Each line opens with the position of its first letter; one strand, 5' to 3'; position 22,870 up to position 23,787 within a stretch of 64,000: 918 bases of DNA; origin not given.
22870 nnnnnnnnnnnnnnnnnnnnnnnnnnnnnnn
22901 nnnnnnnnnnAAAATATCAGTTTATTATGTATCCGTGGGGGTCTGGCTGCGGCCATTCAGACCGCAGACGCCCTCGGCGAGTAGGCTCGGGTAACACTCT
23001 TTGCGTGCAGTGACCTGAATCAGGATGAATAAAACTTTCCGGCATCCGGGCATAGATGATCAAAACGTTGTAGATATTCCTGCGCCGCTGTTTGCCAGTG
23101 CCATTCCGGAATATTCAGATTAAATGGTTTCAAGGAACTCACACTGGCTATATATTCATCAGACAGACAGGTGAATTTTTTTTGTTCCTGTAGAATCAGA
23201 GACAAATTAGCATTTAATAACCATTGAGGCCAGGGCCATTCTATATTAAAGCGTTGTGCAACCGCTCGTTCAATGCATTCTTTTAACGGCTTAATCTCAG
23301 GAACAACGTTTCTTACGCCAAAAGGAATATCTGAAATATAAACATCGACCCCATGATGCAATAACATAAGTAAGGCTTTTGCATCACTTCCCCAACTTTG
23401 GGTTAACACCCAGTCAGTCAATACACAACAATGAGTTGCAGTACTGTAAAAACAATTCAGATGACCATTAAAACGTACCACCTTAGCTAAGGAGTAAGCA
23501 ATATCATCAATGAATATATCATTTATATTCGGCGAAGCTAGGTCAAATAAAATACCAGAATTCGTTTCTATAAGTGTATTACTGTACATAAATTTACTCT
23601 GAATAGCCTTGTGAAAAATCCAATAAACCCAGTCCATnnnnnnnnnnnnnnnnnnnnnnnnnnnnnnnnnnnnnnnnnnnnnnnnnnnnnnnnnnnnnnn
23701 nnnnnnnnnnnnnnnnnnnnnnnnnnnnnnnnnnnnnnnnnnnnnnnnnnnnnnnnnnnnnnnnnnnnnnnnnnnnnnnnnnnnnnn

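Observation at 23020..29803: Low-GC six-gene operon of unknown pathway: ATP-grasp ligase, HMGL-type aldolase, aminotransferase, CPx-less P-type ATPase, O-methyltransferase, degenerate HD hydrolase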

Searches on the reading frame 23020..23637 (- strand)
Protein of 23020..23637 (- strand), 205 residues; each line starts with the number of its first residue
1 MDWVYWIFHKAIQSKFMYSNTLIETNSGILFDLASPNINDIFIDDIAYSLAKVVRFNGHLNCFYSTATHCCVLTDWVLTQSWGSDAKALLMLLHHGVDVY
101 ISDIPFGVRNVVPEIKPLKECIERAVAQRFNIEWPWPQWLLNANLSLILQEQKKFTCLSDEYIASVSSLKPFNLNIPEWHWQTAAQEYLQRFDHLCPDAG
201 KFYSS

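Call 4: search_protein_families(library=pfam, proteins=[window:23020-23637:-], max_evalue=0.01)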
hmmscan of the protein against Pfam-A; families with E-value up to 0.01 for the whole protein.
window:23020-23637:- (205 aa): 0 families

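Call 5: search_protein_families(library=ncbifam, proteins=[window:23020-23637:-], max_evalue=0.001)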
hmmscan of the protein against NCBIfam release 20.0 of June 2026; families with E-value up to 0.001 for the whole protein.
window:23020-23637:- (205 aa): 0 families

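Call 8: search_protein_families(library=pfam, proteins=[window:23020-23589:-], max_evalue=1)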
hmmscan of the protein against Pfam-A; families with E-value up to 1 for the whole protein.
window:23020-23589:- (189 aa): 1 family
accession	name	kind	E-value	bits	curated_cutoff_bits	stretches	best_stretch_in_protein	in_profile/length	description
PF12818.12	Tegument_dsDNA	-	0.26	10.9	27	1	33-113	144-225/277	dsDNA viral tegument protein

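Call 26: search_solved_structures(query=window:23020-23637:-, max_evalue=10)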
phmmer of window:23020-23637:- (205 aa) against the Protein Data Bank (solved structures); distinct sequences matched with E-value up to 10: 25.
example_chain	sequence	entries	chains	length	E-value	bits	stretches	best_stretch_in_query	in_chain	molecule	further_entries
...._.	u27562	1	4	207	2.6e-06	30.5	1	27-132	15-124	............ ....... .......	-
2bbt_A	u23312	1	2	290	0.015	18.2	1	24-152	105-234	Cystic fibrosis transmembrane conductance regulator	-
2bbs_A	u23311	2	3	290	0.015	18.2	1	24-152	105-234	Cystic fibrosis transmembrane conductance regulator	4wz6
1xmj_A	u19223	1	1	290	0.017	18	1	37-152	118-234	Cystic fibrosis transmembrane conductance regulator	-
2pzf_A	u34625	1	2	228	0.033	17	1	37-152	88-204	Cystic fibrosis transmembrane conductance regulator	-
2bbo_A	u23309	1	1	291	0.036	16.9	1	71-152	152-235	Cystic fibrosis transmembrane conductance regulator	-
6wbs_A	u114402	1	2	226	0.061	16.2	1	70-152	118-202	Cystic fibrosis transmembrane conductance regulator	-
2pze_A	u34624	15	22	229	0.074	15.9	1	71-152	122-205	Cystic fibrosis transmembrane conductance regulator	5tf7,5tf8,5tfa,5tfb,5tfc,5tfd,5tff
2pzg_A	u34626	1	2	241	0.082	15.8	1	71-152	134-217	Cystic fibrosis transmembrane conductance regulator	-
3si7_A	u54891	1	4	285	0.11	15.4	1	37-149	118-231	Cystic fibrosis transmembrane conductance regulator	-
6gjq_A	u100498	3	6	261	0.11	15.3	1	71-152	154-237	Cystic fibrosis transmembrane conductance regulator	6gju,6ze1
1xmi_A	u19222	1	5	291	0.11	15.3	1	71-152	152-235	Cystic fibrosis transmembrane conductance regulator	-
1xf9_A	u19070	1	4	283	0.17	14.7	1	70-149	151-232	Cystic fibrosis transmembrane conductance regulator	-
1xfa_A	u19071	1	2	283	0.19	14.5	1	71-149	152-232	Cystic fibrosis transmembrane conductance regulator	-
1q3h_A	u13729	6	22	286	0.23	14.3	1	71-149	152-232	Cystic fibrosis transmembrane conductance regulator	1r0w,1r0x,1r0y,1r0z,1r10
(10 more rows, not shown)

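Call 33: find_homologous_proteins(query=window:23020-23589:-, max_evalue=0.001)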
Query window:23020-23589:- (189 aa): 3 proteins with E <= 0.001 among 27 candidates.
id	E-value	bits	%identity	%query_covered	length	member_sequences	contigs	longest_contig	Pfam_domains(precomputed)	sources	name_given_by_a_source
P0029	7.8e-128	442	100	100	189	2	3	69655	-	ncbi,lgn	-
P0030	2.3e-70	254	59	96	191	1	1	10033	-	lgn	-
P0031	3.2e-65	237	61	93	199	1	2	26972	-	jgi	-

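Call 34: find_encoding_contigs(protein=P0030, flank=10000, max_places=3)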
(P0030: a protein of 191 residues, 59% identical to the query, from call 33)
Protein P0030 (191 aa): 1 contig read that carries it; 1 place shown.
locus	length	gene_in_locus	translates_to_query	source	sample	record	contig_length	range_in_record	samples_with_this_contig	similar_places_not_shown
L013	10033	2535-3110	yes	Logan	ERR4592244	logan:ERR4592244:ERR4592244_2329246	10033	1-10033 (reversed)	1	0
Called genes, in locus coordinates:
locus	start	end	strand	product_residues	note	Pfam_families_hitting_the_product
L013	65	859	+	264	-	-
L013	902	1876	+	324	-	PF00682:HMGL-like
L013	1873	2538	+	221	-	-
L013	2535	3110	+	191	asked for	-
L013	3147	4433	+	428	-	PF00266:Aminotran_5, PF01041:DegT_DnrJ_EryC1, PF01053:Cys_Met_Meta_PP, PF01212:Beta_elim_lyase, PF00266:Aminotran_5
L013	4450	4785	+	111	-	PF04358:DsrC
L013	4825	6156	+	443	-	PF13535:ATP-grasp_4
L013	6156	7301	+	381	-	PF00155:Aminotran_1_2, PF01041:DegT_DnrJ_EryC1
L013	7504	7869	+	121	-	PF01797:Y1_Tnp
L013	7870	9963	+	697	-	PF00122:E1-E2_ATPase, PF00702:Hydrolase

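Call 60: predict_structure(alignment_id=A3)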
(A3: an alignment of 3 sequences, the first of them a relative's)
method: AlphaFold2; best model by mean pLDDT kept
length: 189 residues; sequences in the alignment: 3
mean_pLDDT: 49.4   pTM: 0.46
mean pLDDT of the five models: 49.4, 46.8, 46.6, 46.0, 38.8
residues with pLDDT >= 90: 0; 70-90: 0; 50-70: 105; < 50: 84
segments of 3 or more residues with pLDDT < 50: 1-4, 40-51, 81-96, 135-172, 182-189
pLDDT, mean of each block of 10 residues (from residue 1): 45 57 56 53 43 54 57 57 40 45 63 67 57 46 39 31 38 50 40
secondary structure, 60 per line:
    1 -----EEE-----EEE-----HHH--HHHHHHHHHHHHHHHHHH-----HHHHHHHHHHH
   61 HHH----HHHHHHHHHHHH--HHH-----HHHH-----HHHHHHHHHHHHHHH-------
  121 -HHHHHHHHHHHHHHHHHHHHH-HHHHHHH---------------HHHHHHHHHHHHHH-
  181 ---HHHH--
elements in order: E6-8 E14-16 H27-44 H50-63 H68-79 H90-93 H99-113 H122-142 H144-150 H166-179 H184-187

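Call 61: search_solved_structures(query=A3, max_evalue=1, show_alignments=2)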
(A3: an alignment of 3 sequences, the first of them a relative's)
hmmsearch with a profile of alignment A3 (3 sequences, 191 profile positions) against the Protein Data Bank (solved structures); distinct sequences matched with E-value up to 1: 2.
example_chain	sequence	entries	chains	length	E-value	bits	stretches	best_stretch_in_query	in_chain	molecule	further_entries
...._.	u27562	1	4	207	8.1e-09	38.5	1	8-114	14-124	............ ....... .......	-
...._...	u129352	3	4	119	0.16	14.6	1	108-148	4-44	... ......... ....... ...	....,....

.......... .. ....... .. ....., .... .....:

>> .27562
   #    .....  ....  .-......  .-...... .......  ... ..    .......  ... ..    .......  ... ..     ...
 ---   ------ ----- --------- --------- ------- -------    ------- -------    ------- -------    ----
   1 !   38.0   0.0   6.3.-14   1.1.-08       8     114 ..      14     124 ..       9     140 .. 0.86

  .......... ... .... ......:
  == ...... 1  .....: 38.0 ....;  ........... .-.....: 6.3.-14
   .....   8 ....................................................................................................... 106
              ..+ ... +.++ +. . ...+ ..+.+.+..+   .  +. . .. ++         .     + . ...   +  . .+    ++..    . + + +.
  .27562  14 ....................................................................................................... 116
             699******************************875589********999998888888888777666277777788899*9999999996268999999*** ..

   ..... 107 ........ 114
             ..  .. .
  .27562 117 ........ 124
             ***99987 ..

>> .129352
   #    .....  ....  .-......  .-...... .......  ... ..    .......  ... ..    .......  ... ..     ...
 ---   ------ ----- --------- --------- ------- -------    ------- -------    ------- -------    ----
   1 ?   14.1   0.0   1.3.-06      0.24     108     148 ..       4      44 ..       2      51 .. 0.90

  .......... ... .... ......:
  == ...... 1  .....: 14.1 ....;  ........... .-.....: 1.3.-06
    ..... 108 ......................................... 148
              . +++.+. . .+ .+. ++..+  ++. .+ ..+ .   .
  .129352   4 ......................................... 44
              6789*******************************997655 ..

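Call 81: search_protein_families(library=pfam, proteins=[L013:65-859:+], max_evalue=0.1)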
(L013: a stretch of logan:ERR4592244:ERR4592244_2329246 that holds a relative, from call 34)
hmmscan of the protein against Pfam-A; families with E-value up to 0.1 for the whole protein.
L013:65-859:+ (264 aa): 0 families

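Call 103: search_protein_families(library=padloc, proteins=[window:23020-23589:-], max_evalue=0.001)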
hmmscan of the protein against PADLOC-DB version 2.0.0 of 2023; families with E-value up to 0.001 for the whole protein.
window:23020-23589:- (189 aa): 0 families
